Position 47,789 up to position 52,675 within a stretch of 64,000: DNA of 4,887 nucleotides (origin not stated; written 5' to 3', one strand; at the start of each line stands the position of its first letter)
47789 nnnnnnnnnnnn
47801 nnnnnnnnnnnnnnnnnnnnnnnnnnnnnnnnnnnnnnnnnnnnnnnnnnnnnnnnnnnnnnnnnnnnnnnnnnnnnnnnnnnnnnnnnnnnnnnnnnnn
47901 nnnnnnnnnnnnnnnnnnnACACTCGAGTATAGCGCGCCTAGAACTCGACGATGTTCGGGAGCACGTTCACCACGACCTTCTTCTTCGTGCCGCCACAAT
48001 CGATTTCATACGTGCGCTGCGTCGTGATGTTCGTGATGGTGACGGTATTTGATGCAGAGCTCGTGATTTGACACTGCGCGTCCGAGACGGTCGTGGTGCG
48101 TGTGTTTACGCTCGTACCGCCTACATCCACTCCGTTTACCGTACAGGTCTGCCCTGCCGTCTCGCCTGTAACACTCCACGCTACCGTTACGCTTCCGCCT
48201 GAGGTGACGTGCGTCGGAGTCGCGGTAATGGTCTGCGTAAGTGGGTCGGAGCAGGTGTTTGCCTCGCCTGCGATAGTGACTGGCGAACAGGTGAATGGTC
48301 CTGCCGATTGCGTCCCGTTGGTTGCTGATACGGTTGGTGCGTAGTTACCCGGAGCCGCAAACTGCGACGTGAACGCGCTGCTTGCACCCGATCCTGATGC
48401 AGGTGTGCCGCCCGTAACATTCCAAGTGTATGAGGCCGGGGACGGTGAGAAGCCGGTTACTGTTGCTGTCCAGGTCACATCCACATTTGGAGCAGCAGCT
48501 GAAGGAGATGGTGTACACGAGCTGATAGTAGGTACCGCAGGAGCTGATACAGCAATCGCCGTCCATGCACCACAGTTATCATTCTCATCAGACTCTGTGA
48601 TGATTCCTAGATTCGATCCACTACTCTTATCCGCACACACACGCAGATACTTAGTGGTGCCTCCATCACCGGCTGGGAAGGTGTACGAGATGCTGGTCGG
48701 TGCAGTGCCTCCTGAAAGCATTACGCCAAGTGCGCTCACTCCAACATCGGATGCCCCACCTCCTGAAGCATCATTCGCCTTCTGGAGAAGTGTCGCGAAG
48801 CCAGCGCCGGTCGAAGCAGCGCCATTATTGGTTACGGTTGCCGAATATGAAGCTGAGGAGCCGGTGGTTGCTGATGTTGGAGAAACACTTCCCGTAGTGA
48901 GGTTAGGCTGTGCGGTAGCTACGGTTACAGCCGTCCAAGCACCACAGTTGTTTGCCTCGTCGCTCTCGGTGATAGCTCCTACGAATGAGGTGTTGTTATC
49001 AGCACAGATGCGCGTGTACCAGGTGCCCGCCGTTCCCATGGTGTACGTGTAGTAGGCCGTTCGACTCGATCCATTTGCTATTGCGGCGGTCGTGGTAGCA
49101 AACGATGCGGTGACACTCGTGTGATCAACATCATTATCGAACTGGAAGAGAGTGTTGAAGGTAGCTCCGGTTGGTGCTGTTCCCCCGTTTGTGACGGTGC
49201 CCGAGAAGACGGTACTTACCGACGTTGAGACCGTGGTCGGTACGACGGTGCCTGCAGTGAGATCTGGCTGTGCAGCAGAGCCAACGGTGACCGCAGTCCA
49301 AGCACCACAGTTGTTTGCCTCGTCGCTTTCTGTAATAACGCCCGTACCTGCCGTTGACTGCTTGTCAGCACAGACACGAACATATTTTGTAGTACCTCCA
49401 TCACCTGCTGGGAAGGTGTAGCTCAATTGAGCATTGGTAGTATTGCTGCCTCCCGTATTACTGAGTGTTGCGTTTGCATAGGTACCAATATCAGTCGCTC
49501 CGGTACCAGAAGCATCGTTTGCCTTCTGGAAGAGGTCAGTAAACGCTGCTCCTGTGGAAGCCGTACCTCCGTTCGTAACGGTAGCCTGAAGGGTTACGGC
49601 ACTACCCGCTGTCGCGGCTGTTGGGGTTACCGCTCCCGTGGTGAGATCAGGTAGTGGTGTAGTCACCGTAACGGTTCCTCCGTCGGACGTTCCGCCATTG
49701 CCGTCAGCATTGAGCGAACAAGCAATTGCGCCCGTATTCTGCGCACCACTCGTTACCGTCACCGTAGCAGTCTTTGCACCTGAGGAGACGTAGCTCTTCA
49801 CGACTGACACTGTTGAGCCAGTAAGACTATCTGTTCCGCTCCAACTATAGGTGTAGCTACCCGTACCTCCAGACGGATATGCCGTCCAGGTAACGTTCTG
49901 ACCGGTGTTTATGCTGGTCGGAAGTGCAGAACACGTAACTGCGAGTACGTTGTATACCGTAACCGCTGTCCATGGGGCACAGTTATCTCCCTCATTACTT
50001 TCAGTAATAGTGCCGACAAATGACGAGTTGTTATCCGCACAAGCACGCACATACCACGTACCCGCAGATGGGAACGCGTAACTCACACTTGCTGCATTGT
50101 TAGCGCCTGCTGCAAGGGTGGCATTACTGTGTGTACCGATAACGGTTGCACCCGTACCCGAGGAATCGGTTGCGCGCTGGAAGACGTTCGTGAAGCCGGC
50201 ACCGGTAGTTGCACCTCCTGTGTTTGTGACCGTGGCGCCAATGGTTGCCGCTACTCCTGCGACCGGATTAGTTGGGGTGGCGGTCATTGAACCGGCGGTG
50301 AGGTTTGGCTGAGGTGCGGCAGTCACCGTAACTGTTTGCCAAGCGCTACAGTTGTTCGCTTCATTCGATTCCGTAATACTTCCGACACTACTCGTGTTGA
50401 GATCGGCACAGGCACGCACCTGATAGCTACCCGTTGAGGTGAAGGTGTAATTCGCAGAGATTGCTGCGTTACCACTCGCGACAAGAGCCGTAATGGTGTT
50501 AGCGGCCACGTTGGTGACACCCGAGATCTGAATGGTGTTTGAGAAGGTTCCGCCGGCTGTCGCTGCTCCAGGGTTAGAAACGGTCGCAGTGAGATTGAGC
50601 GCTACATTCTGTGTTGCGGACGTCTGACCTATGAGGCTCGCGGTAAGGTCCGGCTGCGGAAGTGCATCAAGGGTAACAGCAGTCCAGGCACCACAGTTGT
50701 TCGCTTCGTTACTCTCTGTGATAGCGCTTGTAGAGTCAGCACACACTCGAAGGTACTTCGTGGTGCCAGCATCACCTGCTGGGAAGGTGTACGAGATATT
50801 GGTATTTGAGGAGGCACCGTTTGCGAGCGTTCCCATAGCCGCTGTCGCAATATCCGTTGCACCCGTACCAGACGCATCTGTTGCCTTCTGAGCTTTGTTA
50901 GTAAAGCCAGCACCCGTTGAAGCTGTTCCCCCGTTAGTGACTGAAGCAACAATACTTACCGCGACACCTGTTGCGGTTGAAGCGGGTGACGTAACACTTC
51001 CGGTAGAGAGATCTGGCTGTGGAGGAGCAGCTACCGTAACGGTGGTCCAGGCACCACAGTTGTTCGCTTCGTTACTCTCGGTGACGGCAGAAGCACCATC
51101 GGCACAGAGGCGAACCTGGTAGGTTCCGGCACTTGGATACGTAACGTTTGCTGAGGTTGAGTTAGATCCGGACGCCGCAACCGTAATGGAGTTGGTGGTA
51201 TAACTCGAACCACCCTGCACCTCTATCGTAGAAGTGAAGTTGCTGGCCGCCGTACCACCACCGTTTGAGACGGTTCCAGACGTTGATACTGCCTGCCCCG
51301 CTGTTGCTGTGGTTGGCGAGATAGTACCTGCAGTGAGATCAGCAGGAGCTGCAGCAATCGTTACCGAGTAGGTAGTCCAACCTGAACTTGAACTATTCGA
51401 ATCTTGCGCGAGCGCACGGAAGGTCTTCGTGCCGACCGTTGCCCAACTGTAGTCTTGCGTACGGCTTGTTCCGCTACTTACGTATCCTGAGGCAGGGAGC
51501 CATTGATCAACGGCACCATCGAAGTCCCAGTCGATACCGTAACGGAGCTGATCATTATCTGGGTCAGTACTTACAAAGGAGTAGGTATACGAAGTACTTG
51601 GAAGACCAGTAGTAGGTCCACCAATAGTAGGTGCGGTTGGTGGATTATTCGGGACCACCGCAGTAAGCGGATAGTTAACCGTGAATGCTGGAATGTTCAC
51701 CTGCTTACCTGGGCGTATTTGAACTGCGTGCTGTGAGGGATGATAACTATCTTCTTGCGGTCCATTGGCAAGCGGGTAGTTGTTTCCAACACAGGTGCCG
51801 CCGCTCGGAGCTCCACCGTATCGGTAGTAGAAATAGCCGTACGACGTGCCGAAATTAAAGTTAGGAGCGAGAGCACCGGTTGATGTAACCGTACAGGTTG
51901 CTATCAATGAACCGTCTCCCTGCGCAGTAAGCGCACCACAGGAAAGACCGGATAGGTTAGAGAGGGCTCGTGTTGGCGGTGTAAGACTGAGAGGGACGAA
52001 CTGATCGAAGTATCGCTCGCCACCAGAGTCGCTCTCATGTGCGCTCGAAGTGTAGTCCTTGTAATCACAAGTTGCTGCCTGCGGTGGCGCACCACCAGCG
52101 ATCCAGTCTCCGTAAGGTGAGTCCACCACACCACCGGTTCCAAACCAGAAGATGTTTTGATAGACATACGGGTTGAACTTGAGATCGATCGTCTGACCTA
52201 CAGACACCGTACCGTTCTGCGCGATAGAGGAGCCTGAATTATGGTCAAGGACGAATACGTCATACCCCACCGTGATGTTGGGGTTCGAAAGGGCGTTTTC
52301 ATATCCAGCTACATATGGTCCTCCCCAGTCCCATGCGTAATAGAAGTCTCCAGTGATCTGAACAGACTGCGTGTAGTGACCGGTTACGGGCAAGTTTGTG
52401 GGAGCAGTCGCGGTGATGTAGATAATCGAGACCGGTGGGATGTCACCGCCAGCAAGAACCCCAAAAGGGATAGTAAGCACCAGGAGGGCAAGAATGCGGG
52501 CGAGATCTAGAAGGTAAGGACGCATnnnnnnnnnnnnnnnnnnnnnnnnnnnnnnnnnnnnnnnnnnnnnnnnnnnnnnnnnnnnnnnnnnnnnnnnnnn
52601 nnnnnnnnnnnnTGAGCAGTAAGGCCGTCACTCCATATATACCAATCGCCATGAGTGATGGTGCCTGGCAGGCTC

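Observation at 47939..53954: Operon of a TM-anchored surface protein and a ~1528-aa CARDB/PKD multi-repeat giant protein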

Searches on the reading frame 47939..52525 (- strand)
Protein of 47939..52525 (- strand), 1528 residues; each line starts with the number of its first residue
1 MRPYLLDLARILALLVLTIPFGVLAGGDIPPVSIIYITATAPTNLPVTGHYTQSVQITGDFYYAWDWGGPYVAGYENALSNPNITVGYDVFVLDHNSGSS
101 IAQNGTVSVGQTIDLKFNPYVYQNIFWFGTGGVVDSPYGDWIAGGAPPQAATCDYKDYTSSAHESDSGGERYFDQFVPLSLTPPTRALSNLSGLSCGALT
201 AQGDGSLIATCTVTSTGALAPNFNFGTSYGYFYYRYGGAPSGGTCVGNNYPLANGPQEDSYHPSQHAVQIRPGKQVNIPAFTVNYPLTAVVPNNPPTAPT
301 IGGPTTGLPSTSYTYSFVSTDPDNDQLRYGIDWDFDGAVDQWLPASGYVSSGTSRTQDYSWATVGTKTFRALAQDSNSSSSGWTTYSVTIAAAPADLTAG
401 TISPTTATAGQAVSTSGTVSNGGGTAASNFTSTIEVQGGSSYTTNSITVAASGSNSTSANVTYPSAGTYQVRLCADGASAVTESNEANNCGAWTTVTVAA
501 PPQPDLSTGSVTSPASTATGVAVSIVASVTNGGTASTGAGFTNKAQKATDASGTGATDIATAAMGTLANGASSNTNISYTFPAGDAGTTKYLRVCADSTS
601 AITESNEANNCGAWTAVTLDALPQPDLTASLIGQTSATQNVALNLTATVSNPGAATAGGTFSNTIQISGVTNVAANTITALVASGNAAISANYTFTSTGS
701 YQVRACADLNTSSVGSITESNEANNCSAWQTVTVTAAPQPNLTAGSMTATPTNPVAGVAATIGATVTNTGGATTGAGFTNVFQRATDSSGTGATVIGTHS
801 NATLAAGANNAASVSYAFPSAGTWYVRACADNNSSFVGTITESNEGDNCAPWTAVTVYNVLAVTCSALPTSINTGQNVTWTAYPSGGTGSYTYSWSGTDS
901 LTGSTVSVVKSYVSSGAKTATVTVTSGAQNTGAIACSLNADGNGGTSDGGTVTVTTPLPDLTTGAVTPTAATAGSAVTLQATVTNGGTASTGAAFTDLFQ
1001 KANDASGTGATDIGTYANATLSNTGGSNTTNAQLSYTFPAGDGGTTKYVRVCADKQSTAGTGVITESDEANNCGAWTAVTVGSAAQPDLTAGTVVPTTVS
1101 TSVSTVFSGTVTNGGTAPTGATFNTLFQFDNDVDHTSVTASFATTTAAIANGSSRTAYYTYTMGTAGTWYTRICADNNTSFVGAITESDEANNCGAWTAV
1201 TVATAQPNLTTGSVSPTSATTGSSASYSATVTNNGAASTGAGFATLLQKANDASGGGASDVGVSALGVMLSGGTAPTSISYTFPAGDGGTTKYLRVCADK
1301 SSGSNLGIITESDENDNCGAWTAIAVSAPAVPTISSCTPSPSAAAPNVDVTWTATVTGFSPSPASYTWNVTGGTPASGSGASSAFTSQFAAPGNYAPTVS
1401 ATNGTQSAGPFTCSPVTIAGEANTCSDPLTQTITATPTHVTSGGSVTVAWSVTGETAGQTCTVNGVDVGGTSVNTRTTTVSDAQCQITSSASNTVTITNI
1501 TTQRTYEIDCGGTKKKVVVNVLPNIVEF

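Call 4: search_protein_families(library=ncbifam, proteins=[window:47939-52525:-], max_evalue=0.01)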
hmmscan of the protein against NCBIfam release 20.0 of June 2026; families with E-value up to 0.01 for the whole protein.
window:47939-52525:- (1528 aa): 0 families

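Call 5: search_protein_families(library=pfam, proteins=[window:47939-52525:-], max_evalue=1)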
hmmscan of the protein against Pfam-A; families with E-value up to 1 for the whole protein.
window:47939-52525:- (1528 aa): 3 families
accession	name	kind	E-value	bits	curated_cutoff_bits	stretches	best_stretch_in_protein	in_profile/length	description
PF07705.17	CARDB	-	1.8e-60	201.9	22.7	7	395-490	2-98/101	CARDB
PF00801.26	PKD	-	0.00071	20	23.5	2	1338-1407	5-71/80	PKD domain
PF16074.10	PilW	-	0.06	13.8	26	1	326-392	39-100/124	Type IV Pilus-assembly protein W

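Call 51: search_solved_structures(query=window:47939-52525:-, max_evalue=0.01, show_alignments=2)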
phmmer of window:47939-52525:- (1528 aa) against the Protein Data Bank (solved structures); distinct sequences matched with E-value up to 0.01: 1.
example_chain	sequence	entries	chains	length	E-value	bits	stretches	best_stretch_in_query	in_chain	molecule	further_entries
4xed_A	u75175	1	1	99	6.9e-14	53.8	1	293-390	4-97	Peptidase M14, carboxypeptidase A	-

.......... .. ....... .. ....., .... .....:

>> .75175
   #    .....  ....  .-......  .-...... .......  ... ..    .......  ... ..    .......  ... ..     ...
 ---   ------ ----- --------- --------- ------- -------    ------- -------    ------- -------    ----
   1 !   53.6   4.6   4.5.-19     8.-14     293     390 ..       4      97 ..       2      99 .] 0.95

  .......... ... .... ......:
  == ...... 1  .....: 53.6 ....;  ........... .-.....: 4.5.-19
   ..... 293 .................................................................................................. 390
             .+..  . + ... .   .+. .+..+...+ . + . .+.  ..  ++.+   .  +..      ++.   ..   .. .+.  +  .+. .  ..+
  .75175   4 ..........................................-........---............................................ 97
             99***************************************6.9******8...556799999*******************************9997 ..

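Call 70: find_encoding_contigs(protein=window:47939-52525:-, flank=3000, max_places=10)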
Protein window:47939-52525:- (1528 aa): no gene with exactly this product is on record in the collection.

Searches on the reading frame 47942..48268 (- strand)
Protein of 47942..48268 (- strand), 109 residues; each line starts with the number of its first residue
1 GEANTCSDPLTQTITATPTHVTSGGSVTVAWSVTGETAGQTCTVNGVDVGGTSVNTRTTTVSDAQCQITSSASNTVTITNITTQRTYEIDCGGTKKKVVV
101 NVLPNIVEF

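Call 45: search_protein_families(library=pfam, proteins=[window:47942-48268:-], max_evalue=10)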
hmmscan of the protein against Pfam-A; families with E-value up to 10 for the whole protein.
seq(109 aa): 1 family
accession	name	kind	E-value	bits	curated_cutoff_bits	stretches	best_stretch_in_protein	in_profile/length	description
PF16656.11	Pur_ac_phosph_N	-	0.017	16.1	30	1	17-95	7-82/93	Purple acid Phosphatase, N-terminal domain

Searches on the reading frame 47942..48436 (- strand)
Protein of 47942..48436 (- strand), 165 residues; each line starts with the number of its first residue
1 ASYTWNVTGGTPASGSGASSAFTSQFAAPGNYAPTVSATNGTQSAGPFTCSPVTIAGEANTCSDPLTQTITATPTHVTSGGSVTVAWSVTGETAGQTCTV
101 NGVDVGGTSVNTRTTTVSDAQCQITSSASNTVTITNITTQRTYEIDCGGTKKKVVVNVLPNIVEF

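Call 75: find_related_loci(query=window:47942-48436:-, collection=metagenome_contigs, flank=8000)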
Query window:47942-48436:- (165 aa) in metagenome_contigs; peptide patterns used: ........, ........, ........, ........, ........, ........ (x = any residue, [..] = any of these).
184 stretches matched a pattern, but none encodes a relative of the query by tblastn (E <= 1e-3).

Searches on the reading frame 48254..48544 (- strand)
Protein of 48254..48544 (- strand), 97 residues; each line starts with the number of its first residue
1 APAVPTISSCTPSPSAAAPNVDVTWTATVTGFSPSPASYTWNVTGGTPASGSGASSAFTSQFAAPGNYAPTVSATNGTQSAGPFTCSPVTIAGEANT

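Call 45: search_protein_families(library=pfam, proteins=[window:48254-48544:-], max_evalue=10)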
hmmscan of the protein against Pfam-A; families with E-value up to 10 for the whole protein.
seq(97 aa): 3 families
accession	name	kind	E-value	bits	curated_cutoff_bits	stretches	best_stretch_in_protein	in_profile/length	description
PF00801.26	PKD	-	2.9e-06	27.6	23.5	1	11-80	5-71/80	PKD domain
PF18911.6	PKD_4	-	0.00054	20.4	27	1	16-81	13-75/85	PKD domain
PF22352.2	K319L-like_PKD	-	0.077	13.5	27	1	20-77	4-71/84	K319L-like, PKD domain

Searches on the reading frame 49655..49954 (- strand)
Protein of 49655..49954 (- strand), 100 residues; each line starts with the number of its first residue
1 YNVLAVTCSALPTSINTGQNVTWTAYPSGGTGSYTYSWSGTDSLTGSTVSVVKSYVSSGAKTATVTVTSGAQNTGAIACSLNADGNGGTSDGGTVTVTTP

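Call 45: search_protein_families(library=pfam, proteins=[window:49655-49954:-], max_evalue=10)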
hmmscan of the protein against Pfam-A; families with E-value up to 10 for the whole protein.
seq(100 aa): 3 families
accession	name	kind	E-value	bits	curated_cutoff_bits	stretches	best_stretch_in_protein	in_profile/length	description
PF18911.6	PKD_4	-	0.00075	19.9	27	1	12-74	11-75/85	PKD domain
PF13573.12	SprB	-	0.011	15.7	28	1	26-40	20-34/37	SprB repeat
PF00801.26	PKD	-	0.18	12.3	23.5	1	7-74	3-72/80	PKD domain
